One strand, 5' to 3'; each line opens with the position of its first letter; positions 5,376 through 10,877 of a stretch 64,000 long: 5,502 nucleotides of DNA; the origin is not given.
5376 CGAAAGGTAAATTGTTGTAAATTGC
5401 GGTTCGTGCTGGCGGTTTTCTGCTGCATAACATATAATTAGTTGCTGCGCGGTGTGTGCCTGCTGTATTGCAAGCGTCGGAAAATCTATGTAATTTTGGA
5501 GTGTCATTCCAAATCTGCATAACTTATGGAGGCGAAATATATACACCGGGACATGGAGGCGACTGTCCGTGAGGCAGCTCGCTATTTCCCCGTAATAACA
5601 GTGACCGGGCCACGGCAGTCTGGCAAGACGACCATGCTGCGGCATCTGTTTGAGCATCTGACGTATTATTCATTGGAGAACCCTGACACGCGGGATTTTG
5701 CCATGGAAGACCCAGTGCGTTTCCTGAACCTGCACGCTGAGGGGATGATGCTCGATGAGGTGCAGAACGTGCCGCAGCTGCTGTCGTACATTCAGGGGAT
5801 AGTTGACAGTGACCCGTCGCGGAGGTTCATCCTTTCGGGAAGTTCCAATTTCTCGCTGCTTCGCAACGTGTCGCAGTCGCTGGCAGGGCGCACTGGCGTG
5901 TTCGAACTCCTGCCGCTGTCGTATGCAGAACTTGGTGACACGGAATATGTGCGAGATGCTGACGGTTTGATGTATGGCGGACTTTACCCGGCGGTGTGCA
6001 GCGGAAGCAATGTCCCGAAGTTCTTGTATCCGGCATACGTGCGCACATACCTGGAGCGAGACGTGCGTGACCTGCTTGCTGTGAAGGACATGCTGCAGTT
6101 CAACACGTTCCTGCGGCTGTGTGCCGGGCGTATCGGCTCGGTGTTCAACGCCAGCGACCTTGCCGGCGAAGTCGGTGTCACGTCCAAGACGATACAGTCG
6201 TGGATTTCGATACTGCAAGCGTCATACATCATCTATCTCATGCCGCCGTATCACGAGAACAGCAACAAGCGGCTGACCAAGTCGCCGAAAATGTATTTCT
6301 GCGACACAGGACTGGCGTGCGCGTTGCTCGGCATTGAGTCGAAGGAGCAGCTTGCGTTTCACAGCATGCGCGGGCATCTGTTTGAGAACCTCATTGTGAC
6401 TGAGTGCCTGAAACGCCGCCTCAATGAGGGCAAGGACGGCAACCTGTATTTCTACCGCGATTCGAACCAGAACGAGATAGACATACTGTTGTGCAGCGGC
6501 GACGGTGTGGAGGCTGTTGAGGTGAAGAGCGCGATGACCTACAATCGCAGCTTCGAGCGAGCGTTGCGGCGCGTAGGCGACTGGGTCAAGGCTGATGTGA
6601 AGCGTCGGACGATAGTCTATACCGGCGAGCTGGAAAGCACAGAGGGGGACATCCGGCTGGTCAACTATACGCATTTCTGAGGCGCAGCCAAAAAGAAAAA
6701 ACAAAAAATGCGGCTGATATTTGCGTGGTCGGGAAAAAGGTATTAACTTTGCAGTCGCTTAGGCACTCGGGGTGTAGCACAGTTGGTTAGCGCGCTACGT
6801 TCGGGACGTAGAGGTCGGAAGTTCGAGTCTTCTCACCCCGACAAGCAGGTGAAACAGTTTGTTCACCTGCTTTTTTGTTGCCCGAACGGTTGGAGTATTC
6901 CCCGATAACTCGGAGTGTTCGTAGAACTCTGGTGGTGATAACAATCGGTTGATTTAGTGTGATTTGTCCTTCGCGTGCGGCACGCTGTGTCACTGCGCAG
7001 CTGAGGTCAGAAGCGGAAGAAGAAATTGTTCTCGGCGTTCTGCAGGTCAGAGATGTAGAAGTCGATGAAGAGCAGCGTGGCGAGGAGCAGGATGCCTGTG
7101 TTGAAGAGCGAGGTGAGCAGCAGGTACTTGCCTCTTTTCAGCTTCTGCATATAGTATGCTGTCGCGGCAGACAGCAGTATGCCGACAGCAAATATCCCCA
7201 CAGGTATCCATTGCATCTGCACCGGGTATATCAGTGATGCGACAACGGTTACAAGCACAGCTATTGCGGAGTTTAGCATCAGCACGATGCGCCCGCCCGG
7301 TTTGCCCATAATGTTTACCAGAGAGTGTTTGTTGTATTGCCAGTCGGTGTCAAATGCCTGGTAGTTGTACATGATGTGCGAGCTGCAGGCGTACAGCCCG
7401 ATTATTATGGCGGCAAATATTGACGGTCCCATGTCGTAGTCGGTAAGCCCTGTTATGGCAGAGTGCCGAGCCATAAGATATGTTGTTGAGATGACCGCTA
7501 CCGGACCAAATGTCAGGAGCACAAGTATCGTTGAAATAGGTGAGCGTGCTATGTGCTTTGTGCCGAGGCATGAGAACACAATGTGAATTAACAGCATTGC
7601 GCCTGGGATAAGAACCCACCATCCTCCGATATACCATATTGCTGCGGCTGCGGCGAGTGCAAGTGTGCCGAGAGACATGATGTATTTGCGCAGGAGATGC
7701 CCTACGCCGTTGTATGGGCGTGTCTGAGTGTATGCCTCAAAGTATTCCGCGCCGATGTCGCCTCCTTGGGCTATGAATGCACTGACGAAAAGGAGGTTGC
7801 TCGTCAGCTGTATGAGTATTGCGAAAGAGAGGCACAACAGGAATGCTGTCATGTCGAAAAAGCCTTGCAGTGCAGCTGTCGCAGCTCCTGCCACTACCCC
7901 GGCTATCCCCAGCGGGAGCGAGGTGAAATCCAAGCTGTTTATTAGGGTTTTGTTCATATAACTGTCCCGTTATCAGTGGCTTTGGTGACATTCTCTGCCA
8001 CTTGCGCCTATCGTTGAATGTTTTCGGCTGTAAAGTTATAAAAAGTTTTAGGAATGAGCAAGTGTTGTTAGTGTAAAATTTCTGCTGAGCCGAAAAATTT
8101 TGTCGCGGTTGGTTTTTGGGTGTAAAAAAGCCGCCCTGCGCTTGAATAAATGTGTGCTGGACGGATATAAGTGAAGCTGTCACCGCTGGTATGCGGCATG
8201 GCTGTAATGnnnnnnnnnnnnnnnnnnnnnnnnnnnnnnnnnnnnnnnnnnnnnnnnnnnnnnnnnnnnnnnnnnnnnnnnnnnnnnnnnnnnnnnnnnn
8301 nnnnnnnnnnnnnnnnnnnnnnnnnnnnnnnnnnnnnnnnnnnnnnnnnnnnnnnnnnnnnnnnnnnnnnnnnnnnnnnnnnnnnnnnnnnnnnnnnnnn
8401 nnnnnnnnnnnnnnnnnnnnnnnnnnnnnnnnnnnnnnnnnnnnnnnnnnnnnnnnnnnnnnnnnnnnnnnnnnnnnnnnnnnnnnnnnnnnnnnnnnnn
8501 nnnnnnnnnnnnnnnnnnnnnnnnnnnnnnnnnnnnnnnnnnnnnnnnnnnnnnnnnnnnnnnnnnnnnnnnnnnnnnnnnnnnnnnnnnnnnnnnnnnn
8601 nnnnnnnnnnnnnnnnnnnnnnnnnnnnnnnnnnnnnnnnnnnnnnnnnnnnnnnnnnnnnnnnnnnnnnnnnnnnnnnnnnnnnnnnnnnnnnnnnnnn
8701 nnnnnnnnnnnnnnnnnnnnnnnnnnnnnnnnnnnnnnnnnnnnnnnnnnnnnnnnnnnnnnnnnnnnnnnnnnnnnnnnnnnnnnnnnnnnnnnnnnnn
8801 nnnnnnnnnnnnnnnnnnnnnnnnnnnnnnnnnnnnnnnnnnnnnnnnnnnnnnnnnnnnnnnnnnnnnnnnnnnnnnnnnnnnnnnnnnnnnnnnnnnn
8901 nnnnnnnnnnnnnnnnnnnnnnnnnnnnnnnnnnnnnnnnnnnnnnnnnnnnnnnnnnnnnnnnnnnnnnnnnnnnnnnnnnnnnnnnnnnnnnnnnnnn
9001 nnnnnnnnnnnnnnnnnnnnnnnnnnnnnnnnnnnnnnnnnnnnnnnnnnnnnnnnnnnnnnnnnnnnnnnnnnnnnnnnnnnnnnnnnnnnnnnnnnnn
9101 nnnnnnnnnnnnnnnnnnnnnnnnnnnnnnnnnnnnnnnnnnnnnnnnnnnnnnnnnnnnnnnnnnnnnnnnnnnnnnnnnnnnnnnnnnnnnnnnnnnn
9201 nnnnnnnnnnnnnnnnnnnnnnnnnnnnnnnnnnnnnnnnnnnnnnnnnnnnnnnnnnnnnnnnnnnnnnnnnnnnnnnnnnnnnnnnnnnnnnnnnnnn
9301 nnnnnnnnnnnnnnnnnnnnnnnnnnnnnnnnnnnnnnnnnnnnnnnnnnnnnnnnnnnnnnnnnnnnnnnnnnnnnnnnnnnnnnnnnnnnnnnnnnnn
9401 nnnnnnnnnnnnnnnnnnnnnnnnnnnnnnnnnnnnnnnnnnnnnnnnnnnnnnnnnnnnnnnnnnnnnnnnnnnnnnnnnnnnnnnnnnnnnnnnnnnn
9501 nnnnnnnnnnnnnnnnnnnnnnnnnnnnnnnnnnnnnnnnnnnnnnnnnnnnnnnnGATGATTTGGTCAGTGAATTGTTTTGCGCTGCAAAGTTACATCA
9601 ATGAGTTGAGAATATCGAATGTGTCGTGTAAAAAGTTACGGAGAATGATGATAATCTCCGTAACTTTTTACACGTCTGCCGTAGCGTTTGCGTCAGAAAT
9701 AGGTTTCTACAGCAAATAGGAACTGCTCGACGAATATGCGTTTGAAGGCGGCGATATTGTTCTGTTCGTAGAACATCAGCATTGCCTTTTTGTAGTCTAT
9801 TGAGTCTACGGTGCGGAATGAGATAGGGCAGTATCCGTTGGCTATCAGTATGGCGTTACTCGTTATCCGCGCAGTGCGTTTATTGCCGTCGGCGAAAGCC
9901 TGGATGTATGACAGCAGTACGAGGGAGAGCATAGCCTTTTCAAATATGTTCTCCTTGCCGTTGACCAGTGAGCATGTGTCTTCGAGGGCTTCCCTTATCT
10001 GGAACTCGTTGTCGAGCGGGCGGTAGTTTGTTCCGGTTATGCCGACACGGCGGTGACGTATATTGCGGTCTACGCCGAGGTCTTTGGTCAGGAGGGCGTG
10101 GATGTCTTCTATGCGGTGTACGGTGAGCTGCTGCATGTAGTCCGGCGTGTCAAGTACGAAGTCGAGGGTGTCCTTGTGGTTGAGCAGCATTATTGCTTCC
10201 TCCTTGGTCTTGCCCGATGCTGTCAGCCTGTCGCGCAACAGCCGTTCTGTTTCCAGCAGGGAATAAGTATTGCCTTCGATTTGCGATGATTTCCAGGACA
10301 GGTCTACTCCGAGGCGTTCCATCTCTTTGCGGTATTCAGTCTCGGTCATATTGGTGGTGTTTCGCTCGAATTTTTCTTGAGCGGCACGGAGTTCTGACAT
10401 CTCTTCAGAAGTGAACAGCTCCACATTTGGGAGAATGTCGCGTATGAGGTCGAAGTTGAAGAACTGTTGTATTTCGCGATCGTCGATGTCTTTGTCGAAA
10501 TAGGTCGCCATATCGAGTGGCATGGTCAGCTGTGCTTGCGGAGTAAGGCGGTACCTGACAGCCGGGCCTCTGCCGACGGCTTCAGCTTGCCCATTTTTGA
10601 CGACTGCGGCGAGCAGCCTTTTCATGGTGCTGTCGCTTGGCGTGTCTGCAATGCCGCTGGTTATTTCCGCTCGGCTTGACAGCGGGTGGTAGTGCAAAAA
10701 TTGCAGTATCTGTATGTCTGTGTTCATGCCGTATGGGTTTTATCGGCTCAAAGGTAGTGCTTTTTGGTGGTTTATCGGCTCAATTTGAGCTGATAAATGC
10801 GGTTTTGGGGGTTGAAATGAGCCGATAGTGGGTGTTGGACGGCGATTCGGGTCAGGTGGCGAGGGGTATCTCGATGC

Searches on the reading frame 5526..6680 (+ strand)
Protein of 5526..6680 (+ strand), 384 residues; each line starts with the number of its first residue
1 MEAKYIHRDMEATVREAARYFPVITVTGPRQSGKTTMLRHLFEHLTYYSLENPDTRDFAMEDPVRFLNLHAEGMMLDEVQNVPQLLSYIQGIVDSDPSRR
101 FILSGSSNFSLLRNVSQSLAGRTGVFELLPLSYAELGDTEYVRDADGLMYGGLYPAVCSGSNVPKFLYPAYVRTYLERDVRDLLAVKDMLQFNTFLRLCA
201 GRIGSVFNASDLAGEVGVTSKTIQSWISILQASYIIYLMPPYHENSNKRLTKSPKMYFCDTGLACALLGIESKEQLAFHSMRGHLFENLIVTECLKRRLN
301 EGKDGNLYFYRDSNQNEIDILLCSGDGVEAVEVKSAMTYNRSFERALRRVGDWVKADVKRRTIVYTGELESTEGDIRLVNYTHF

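Call 4: search_protein_families(library=pfam, proteins=[window:5526-6680:+], max_evalue=0.1)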
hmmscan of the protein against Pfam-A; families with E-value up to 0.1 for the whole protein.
window:5526-6680:+ (384 aa): 10 families
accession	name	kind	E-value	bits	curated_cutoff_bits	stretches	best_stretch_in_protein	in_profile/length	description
PF13635.12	DUF4143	-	2.5e-49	167.5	28.1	1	177-335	1-159/160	Domain of unknown function (DUF4143)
PF13173.12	AAA_14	-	8.9e-29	100.5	27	1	22-136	3-128/129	AAA domain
PF13191.12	AAA_16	-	0.0011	19.9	32.6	1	17-46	19-49/167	AAA ATPase domain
PF13401.12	AAA_22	-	0.0012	19.6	27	1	23-46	7-30/130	AAA domain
PF05621.17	TniB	-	0.0098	15.8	22.4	1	8-82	57-131/189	Bacterial TniB protein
PF01637.24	ATPase_2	-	0.01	16.1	33.2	1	21-46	20-45/225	ATPase domain predominantly from Archaea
PF08378.17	NERD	-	0.017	16.1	22.1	1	305-337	25-58/111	Nuclease-related domain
PF13521.12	AAA_28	-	0.032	14.9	27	0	24-48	2-26/164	AAA domain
PF00437.27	T2SSE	-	0.046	12.8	24.9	0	18-72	139-188/370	Type II/IV secretion system protein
PF13238.12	AAA_18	-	0.052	14.4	29.4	0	24-52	1-25/128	AAA domain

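Call 5: search_protein_families(library=padloc, proteins=[window:5526-6680:+], max_evalue=0.1)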
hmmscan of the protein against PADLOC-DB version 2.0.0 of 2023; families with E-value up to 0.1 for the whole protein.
window:5526-6680:+ (384 aa): 11 families
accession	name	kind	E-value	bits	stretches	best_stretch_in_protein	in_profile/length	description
PDLC04790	PDC-S01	-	4.6e-96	320.1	1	1-369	8-401/422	-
PDLC04789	PDC-S01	-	2.2e-64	215.8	1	6-342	2-347/375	-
PDLC04787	PDC-S01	-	7.7e-39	131.7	1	1-384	6-405/412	-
PDLC04791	PDC-S01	-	8.7e-30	101.7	1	9-340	9-356/395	-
PDLC04786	PDC-S01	-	3.3e-17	60.4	2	219-346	267-398/439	-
PDLC04788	PDC-S01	-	1.3e-16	58.6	2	192-339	233-386/448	-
PDLC04792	PDC-S01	-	1.3e-14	51.6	2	252-373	303-420/452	-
PDLC04140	mad8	-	0.00026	18.6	1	23-125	29-117/314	mads_8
PDLC01968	CARF_PDDEXK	-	0.0011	16.1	1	282-349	238-304/361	-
PDLC01037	Csx1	-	0.012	13.2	1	261-349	197-262/320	ARF+Nuclease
PDLC01515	Csx3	-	0.046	11.3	1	20-46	5-31/183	"CAS-I,CAS-III; associated"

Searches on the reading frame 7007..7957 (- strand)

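Call 4: search_protein_families(library=pfam, proteins=[window:7007-7957:-], max_evalue=0.1)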
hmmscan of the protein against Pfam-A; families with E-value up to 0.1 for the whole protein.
window:7007-7957:- (316 aa): 2 families
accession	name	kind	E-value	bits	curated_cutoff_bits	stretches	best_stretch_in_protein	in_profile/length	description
PF01040.23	UbiA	-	2.7e-05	24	34.2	1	21-273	5-232/250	UbiA prenyltransferase family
PF16079.10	Phage_holin_5_2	-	0.047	14.4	29.2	1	246-291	18-62/76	Phage holin family Hol44, in holin superfamily V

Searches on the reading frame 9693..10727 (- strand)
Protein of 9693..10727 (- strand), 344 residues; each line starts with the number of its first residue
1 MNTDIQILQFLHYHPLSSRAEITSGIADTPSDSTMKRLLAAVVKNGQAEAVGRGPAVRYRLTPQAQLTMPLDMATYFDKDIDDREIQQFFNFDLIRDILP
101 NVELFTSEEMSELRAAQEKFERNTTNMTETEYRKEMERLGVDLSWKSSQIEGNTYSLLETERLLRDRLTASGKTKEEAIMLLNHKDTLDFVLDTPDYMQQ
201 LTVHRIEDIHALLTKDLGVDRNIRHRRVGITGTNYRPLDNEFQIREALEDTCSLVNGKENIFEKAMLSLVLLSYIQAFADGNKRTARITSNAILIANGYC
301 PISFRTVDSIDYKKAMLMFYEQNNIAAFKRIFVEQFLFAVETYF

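Call 4: search_protein_families(library=pfam, proteins=[window:9693-10727:-], max_evalue=0.1)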
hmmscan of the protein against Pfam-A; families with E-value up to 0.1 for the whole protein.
window:9693-10727:- (344 aa): 2 families
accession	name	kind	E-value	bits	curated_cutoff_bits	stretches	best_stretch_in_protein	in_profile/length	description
PF02661.23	Fic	-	5.3e-13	50.1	24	1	201-294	2-93/93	Fic/DOC family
PF07380.17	Pneumo_M2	-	0.061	14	27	0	175-211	24-60/89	Pneumovirus M2 protein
